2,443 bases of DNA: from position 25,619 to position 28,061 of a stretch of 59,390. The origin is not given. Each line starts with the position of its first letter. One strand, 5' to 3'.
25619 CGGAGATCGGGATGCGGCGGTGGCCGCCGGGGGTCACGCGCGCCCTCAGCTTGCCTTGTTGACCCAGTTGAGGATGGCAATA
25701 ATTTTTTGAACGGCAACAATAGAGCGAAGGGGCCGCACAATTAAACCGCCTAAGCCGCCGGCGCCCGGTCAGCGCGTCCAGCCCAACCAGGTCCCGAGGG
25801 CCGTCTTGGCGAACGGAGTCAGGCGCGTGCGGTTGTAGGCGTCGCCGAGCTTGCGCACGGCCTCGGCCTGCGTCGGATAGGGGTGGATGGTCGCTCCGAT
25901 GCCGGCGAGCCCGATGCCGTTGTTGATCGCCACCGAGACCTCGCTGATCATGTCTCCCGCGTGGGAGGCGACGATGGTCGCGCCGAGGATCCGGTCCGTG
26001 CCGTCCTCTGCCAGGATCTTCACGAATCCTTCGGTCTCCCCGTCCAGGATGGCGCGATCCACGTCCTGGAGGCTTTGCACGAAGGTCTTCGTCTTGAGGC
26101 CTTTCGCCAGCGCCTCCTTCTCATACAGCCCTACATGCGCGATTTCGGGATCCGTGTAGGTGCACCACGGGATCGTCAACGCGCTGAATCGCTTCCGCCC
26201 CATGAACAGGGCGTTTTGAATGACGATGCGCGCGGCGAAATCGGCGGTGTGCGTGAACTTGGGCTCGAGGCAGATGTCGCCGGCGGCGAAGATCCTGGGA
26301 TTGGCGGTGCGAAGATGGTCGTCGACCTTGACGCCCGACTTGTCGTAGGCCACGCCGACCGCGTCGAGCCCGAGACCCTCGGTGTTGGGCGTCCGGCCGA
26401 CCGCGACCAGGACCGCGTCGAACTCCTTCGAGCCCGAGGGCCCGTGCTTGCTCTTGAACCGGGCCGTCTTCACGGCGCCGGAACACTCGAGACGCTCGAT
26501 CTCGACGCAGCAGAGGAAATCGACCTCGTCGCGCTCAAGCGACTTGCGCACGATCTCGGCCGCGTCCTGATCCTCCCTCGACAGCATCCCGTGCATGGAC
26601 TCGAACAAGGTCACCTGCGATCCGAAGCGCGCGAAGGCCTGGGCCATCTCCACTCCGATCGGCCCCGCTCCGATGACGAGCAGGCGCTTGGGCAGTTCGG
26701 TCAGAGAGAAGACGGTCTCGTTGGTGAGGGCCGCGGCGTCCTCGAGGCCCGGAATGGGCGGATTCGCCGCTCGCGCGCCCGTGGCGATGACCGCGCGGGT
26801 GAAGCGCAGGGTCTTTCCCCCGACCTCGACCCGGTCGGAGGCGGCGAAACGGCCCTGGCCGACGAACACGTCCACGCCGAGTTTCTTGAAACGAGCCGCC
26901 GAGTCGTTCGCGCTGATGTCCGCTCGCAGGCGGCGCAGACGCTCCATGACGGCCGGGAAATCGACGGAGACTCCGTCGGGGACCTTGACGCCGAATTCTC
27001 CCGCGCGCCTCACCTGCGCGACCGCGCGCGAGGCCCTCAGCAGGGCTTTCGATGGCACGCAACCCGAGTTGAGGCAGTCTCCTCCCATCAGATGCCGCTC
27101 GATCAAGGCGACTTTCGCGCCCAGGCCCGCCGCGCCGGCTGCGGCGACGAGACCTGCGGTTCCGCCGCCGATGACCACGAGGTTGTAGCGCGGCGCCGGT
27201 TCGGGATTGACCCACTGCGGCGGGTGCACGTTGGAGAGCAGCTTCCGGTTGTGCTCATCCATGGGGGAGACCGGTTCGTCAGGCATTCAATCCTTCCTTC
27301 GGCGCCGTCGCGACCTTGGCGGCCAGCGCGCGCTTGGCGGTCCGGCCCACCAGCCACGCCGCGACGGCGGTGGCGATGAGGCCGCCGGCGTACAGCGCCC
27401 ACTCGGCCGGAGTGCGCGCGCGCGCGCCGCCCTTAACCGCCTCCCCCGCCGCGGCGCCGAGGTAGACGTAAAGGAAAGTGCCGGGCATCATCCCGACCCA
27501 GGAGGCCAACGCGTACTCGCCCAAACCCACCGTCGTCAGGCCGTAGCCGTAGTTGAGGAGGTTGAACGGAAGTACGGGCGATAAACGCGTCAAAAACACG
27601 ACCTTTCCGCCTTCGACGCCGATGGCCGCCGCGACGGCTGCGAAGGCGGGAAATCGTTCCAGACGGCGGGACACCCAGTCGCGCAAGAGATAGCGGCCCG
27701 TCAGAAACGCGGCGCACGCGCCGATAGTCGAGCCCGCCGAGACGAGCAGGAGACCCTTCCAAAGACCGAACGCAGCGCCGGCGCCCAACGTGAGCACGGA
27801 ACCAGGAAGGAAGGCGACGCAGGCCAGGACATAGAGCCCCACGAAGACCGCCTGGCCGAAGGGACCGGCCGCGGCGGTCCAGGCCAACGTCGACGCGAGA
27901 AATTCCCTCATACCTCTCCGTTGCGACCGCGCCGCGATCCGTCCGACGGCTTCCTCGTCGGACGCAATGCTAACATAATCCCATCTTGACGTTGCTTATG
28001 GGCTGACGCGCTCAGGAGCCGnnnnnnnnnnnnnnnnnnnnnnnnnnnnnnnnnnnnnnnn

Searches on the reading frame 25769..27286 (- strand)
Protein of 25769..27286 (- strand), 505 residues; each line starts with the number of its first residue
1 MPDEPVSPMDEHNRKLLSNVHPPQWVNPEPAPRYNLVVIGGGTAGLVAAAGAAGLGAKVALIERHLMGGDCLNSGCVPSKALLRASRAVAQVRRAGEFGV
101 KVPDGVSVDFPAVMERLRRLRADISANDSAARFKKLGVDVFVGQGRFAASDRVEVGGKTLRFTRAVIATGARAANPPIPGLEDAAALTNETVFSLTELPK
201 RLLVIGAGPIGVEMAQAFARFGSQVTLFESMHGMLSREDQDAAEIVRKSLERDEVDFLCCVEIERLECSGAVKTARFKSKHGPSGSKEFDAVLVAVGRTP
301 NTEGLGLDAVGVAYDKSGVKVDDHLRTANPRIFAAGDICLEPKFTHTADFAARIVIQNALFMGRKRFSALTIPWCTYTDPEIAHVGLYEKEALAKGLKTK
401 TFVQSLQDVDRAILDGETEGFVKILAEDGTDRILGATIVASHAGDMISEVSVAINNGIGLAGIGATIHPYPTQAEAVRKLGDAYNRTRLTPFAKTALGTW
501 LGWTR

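Call 3: search_protein_families(library=pfam, proteins=[window:25769-27286:-], max_evalue=0.1)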
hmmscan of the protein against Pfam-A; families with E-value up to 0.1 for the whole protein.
window:25769-27286:- (505 aa): 19 families
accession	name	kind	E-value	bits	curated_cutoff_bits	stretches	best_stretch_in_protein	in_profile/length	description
PF07992.20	Pyr_redox_2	-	3.5e-62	210.9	26.1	1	34-348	1-287/291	Pyridine nucleotide-disulphide oxidoreductase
PF02852.28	Pyr_redox_dim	-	4.9e-32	110.8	25.3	1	372-479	1-108/110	Pyridine nucleotide-disulphide oxidoreductase, dimerisation domain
PF00070.33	Pyr_redox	-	6.4e-21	75.1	22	2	201-271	1-71/82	Pyridine nucleotide-disulphide oxidoreductase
PF01134.28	GIDA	-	1e-13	51.5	22.1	2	36-109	2-73/391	Glucose inhibited division protein A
PF01262.27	AlaDh_PNT_C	-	3.6e-09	36.8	23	1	35-65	30-60/214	Alanine dehydrogenase/PNT, C-terminal domain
PF12831.13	FAD_oxidored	-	8.5e-08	32.3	27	1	36-75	2-41/416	FAD dependent oxidoreductase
PF13738.12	Pyr_redox_3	-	2.5e-07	30.7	30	1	157-336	120-305/305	Pyridine nucleotide-disulphide oxidoreductase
PF03486.20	HI0933_like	-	2.7e-07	30.7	50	1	35-65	2-32/244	HI0933-like protein Rossmann domain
PF02737.24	3HCDH_N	-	5.9e-06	26.8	22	1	204-255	4-55/180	3-hydroxyacyl-CoA dehydrogenase, NAD binding domain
PF13450.12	NAD_binding_8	-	1.4e-05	25.7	21.9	1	38-70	1-34/68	NAD(P)-binding Rossmann-like domain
PF02826.25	2-Hacid_dh_C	-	8.7e-05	22.4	25.1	1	200-246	37-83/178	D-isomer specific 2-hydroxyacid dehydrogenase, NAD binding domain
PF01946.23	Thi4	-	0.00027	20.7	26.2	1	35-77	19-63/235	Thi4 family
PF01266.30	DAO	-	0.00039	20.5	27.9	1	36-68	2-35/353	FAD dependent oxidoreductase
PF13241.12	NAD_binding_7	-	0.0004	21.4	22.1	1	200-260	8-59/104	Putative NAD(P)-binding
PF00890.30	FAD_binding_2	-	0.00041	20.1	20.4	1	36-64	2-30/414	FAD binding domain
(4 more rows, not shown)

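Call 4: search_protein_families(library=ncbifam, proteins=[window:25769-27286:-], max_evalue=0.1)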
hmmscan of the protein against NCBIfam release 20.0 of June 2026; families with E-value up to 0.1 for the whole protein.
window:25769-27286:- (505 aa): 148 families (the best 25 are shown)
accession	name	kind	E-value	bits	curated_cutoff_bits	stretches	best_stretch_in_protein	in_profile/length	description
NF004991.0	PRK06370.1-3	subfamily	5.8e-242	803.7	620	1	6-504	8-507/509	FAD-containing oxidoreductase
TIGR02053.1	MerA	equivalog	2.6e-116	389.4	454.45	1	34-481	1-450/465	mercury(II) reductase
TIGR01350.1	lipoamide_DH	equivalog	1e-113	380.5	408.8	1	34-478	2-448/461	dihydrolipoyl dehydrogenase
NF004992.0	PRK06370.1-4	equivalog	1.7e-96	323.5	629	1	33-477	4-448/459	FAD-containing oxidoreductase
NF004947.0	PRK06292.2-5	equivalog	6.2e-86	289.2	592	1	33-479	3-453/474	dihydrolipoyl dehydrogenase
NF010311.1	PRK13748.1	subfamily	4.3e-83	280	600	1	32-482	96-546/560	mercury(II) reductase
NF004776.0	PRK06116.1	equivalog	3.5e-79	266.9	480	1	33-476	4-445/450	glutathione-disulfide reductase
NF004943.0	PRK06292.2-1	equivalog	3.3e-78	263.5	432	1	33-480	3-451/456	dihydrolipoyl dehydrogenase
NF004946.0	PRK06292.2-4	subfamily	2.3e-77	260.8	634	1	33-479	3-465/487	dihydrolipoyl dehydrogenase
NF005883.0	PRK07845.1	equivalog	2.9e-77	260.6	479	1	35-478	4-453/466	NAD(P)H-quinone dehydrogenase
NF004990.0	PRK06370.1-1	equivalog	1.2e-76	258.3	842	1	33-480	4-451/459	FAD-containing oxidoreductase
NF004939.0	PRK06292.1-1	equivalog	5.6e-75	252.8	435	1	34-477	6-451/476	dihydrolipoyl dehydrogenase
NF005884.0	PRK07846.1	equivalog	2.7e-73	247.1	501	1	33-463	3-429/454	mycothione reductase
NF004945.0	PRK06292.2-3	equivalog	1.9e-72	244.7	494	1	33-477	3-445/457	dihydrolipoyl dehydrogenase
NF005572.0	PRK07251.1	equivalog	1.8e-71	241.1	537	1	33-478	3-433/438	FAD-containing oxidoreductase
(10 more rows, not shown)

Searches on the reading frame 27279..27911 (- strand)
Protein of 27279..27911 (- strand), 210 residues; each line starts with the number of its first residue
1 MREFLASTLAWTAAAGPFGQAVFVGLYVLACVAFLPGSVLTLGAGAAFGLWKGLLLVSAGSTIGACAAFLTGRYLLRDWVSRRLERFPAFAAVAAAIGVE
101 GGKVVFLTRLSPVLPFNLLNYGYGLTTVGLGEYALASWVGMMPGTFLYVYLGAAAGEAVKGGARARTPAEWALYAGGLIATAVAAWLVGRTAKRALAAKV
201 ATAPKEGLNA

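Call 3: search_protein_families(library=pfam, proteins=[window:27279-27911:-], max_evalue=0.1)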
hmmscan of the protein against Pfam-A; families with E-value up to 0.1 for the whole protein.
window:27279-27911:- (210 aa): 1 family
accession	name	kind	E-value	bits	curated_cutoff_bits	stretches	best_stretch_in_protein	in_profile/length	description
PF09335.16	VTT_dom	-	9.9e-26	91.1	33.9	1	35-153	1-122/123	VTT domain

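Call 4: search_protein_families(library=ncbifam, proteins=[window:27279-27911:-], max_evalue=0.1)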
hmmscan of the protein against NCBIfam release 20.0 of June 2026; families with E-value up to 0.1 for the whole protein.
window:27279-27911:- (210 aa): 1 family
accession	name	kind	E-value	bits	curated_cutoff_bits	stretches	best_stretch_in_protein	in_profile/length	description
NF052604.1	UndecprPTUtpABac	equivalog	0.002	18.2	250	1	101-160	104-162/198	undecaprenyl phosphate transporter UptA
